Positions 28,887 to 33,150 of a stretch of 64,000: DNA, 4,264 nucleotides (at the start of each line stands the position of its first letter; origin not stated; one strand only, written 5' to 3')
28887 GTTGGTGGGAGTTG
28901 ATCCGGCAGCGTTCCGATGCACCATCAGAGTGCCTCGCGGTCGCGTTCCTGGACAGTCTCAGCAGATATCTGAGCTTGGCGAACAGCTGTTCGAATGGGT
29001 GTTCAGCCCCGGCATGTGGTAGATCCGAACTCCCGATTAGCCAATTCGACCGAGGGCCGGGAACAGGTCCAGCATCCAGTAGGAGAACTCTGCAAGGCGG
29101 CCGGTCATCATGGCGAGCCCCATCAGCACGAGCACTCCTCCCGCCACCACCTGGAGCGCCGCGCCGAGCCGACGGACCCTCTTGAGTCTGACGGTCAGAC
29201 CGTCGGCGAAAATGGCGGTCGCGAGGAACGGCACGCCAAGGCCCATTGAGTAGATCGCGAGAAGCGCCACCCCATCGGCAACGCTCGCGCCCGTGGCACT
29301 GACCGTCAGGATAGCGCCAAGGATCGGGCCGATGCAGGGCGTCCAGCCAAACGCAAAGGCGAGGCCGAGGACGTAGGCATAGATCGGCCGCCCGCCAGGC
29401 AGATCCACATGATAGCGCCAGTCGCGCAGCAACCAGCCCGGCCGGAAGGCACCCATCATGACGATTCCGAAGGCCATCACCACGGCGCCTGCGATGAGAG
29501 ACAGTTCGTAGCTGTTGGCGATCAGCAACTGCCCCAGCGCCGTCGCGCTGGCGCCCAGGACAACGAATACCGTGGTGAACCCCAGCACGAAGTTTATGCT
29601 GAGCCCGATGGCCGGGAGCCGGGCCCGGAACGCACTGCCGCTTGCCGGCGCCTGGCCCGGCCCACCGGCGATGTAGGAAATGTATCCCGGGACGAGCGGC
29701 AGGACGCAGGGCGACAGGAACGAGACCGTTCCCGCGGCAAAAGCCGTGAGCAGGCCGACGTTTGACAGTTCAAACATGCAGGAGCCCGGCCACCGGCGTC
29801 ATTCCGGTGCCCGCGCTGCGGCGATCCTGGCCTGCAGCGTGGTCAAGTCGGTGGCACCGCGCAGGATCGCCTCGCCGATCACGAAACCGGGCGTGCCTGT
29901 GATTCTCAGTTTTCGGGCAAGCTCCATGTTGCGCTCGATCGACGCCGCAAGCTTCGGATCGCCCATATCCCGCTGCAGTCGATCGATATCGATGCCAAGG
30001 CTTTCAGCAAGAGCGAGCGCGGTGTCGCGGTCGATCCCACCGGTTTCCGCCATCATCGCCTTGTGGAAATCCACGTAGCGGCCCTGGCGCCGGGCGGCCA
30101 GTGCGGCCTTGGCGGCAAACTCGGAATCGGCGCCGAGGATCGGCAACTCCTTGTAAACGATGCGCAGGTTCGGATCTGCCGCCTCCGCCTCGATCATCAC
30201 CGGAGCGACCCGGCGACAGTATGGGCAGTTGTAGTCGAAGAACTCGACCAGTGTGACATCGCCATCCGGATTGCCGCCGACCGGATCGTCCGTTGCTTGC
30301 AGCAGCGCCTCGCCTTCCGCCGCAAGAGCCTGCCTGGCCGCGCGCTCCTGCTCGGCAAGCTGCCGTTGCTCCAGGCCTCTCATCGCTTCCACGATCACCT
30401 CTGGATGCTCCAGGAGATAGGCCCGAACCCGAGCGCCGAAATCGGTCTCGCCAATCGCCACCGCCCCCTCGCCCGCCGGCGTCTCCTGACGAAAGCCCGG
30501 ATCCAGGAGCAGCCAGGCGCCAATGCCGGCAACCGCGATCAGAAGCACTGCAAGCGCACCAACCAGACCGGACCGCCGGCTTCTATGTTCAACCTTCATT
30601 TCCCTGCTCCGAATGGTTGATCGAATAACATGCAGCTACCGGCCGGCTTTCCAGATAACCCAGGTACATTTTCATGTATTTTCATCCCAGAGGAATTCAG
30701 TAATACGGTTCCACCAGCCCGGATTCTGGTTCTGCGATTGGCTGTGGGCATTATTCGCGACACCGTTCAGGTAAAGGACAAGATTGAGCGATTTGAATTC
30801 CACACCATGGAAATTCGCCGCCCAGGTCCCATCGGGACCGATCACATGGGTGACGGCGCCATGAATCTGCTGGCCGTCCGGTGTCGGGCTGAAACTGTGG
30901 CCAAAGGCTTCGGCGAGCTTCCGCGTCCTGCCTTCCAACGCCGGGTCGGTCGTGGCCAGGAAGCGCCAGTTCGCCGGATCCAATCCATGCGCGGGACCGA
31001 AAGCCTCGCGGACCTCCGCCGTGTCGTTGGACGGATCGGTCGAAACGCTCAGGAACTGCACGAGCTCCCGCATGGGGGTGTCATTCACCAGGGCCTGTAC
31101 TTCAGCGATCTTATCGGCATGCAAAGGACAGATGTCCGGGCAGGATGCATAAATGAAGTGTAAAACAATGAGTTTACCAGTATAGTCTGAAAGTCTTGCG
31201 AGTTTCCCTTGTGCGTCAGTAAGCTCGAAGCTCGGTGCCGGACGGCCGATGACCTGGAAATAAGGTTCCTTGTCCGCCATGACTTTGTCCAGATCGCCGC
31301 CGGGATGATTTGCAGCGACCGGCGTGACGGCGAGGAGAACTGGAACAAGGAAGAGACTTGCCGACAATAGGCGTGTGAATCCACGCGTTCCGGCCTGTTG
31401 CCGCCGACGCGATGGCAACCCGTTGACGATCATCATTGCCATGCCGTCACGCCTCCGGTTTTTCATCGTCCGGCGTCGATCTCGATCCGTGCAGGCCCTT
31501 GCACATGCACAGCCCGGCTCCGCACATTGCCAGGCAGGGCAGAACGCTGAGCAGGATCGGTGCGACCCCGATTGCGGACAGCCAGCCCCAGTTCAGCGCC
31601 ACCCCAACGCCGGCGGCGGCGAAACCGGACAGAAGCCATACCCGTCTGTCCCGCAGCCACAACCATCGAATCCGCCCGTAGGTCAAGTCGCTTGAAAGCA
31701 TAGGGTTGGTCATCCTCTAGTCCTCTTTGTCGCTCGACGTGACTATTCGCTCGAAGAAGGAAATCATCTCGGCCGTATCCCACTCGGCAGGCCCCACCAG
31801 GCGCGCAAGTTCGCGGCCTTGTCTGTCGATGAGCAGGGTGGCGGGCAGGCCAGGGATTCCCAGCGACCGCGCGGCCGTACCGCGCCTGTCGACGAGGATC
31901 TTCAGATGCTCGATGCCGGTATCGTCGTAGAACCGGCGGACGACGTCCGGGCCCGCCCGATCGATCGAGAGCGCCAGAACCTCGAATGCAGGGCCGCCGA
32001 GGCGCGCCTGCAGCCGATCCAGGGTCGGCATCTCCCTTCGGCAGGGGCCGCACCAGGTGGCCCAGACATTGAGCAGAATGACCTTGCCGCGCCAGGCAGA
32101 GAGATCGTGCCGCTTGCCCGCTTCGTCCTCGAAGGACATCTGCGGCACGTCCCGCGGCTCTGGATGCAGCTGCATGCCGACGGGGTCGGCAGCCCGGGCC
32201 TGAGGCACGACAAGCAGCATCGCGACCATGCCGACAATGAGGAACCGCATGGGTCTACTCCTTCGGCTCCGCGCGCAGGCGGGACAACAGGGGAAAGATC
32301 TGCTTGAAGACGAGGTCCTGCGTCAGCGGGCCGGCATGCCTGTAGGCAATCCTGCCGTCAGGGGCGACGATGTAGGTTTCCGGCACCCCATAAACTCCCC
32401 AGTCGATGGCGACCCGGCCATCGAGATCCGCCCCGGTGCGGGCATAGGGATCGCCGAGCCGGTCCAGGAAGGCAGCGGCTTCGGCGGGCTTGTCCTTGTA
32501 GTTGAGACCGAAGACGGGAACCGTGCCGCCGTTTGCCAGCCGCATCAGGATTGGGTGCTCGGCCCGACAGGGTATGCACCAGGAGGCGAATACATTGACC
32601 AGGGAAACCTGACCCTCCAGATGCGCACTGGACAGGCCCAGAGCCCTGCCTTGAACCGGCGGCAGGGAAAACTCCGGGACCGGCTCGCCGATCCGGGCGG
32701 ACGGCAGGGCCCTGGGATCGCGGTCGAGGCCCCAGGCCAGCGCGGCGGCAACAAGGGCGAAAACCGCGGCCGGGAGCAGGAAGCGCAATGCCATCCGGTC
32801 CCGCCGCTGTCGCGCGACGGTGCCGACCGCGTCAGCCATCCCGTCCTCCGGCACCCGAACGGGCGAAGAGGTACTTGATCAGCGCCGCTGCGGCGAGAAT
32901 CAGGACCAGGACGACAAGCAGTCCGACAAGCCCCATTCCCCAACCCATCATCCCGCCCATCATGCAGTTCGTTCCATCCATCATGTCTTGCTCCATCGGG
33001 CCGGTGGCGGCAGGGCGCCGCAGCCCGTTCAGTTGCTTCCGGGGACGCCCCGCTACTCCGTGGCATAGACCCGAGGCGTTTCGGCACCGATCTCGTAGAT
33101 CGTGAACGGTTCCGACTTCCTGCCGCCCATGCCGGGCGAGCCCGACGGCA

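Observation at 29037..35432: Ten-gene operon coupling a multicopper oxidase/CopG pair to a complete Scs-like thiol-disulfide relay plus SCO1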

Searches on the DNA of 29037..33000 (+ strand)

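Call 75: search_dna_similar(query=window:29037-33000:+, collection=plasmids, mode=distant, max_rows=25, rows=spread)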
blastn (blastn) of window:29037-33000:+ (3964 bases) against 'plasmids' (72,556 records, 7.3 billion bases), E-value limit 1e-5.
Records with a match: 273; places in all: 349; records where one place covers at least 80% of the query: 0.
Best place of each record, by identity: 80-90% 30; 60-80% 243.
By first word of the organism name: Pseudosulfitobacter 65; Sulfitobacter 19; Paracoccus 18; Sinorhizobium 17; Phaeobacter 14; Ensifer 9; Roseovarius 8; Dinoroseobacter 8; Roseibium 6; Azospirillum 6; and 64 more.
By predicted mobility (MOB-suite, as given by PLSDB): conjugative 131; non-mobilizable 113; mobilizable 29.
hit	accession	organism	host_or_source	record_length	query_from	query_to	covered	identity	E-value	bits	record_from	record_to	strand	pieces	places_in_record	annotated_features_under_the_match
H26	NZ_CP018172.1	Aquibium oceanicum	water sample,seawater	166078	188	3668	60%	67.6%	7e-92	725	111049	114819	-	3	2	DsbA family protein | SCO family protein | cytochrome c biogenesis protein CcdA | TlpA disulfide reductase family protein | hypothetical protein (x2)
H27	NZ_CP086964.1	Pseudosulfitobacter pseudonitzschiae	Skeletonema costatum,The surface ...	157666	165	3578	35%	69.0%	2e-35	511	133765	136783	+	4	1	SCO family protein | cytochrome c biogenesis protein CcdA | TlpA disulfide reductase family protein | hypothetical protein (x2) | DsbE family thiol:disulfide interchange protein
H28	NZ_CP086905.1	Pseudosulfitobacter pseudonitzschiae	Skeletonema costatum,The surface ...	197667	165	3578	35%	69.0%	2e-35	511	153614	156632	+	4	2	SCO family protein | cytochrome c biogenesis protein CcdA | TlpA disulfide reductase family protein | hypothetical protein (x2) | DsbE family thiol:disulfide interchange protein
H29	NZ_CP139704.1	Sulfitobacter pontiacus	Bacterial Culture,hydrothermal vent ...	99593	165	3578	34%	68.4%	2e-30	476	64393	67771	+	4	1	SCO family protein | cytochrome c biogenesis protein CcdA | TlpA disulfide reductase family protein | hypothetical protein (x3) | DsbE family thiol:disulfide interchange protein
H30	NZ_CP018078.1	Sulfitobacter alexandrii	Alexandrium minutum,cell culture,cell ...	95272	188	3572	29%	69.0%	4e-38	436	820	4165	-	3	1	SCO family protein | cytochrome c biogenesis protein CcdA | TlpA disulfide reductase family protein | hypothetical protein (x3) | DsbE family thiol:disulfide interchange protein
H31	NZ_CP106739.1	Roseovarius pelagicus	cell culture,Arctic seawater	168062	167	3586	27%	69.1%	2e-35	392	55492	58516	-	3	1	SCO family protein | cytochrome c biogenesis protein CcdA | TlpA disulfide reductase family protein | hypothetical protein (x2) | DsbE family thiol:disulfide interchange protein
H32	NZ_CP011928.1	Labrenzia sp. CP4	cell culture,seawater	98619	188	1249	23%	68.7%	3e-52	352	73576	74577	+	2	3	cytochrome c biogenesis protein CcdA | DsbA family protein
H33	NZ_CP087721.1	Roseomonas sp. OT10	single cell,human skin swab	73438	5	721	18%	66.5%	7e-41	178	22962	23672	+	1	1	cytochrome c biogenesis protein CcdA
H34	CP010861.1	Marinovum algicola DG 898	-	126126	1085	3743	15%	67.6%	8e-28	199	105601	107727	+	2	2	Thiol-disulfide isomerase and thioredoxin | periplasmic protein thiol:disulfide oxidoreductase, DsbE subfamily | Protein-disulfide isomerase | hypothetical protein (x2)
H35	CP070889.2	Pseudosulfitobacter pseudonitzschiae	Skeletonema costatum,The surface ...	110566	165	687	13%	65.9%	2e-22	116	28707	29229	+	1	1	cytochrome C biogenesis protein CcdA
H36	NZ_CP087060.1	Pseudosulfitobacter pseudonitzschiae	Mediolabrus comicus,The surface ...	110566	165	687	13%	65.9%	2e-22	116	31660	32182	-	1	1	cytochrome c biogenesis protein CcdA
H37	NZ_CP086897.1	Pseudosulfitobacter pseudonitzschiae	Skeletonema costatum,The surface ...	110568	165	687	13%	65.9%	2e-22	116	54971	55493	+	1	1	cytochrome c biogenesis protein CcdA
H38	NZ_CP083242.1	Ancylobacter polymorphus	activated sludge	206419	268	712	11%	67.2%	7e-22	115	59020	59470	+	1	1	cytochrome c biogenesis protein CcdA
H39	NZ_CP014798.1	Salipiger profundus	single cell,environmental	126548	2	341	9%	66.9%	2e-15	94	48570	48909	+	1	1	cytochrome c biogenesis protein CcdA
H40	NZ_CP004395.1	Celeribacter indicus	-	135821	14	342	8%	67.1%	1e-13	89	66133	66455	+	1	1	cytochrome c biogenesis protein CcdA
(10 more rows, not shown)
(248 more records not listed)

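Call 76: get_annotated_region(hit=H26, flank=6000)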
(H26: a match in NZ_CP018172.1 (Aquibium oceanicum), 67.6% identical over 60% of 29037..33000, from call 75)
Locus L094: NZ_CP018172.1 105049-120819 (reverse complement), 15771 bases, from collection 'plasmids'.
description: Aquibium oceanicum strain B7 plasmid unnamed1, complete sequence
organism: Aquibium oceanicum (NCBI taxid 1670800)
taxonomy: Bacteria; Pseudomonadota; Alphaproteobacteria; Hyphomicrobiales; Phyllobacteriaceae; Aquibium; Aquibium oceanicum
host: -; source: water sample,seawater; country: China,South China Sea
typing (MOB-suite, as given by PLSDB): conjugative; replicon rep_cluster_346; relaxase MOBP; mating-pair formation MPF_T
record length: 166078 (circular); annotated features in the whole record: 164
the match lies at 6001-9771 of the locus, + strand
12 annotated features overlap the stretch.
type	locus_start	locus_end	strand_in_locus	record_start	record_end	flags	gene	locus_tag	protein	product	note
CDS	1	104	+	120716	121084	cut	-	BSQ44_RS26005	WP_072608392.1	hypothetical protein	-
CDS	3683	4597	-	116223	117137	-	-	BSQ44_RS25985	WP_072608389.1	cation diffusion facilitator family transporter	-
CDS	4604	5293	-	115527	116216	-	-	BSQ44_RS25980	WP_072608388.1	transporter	-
CDS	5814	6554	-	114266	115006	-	-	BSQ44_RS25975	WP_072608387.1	cytochrome c biogenesis protein CcdA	GO:0017004 - cytochrome complex assembly [Evidence IEA]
CDS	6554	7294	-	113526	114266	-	-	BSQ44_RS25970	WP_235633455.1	DsbA family protein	-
CDS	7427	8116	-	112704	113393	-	-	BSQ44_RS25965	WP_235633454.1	SCO family protein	-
CDS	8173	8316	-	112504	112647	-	-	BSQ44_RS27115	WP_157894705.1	hypothetical protein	-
CDS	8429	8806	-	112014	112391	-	-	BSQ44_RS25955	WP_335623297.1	hypothetical protein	-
CDS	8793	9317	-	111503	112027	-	-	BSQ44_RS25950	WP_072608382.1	TlpA disulfide reductase family protein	-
CDS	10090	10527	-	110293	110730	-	-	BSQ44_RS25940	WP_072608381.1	DUF411 domain-containing protein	-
CDS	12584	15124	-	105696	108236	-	-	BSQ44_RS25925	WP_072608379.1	NAD-dependent epimerase/dehydratase family protein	-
CDS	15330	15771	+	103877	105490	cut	-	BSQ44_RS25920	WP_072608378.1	Mu transposase C-terminal domain-containing protein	-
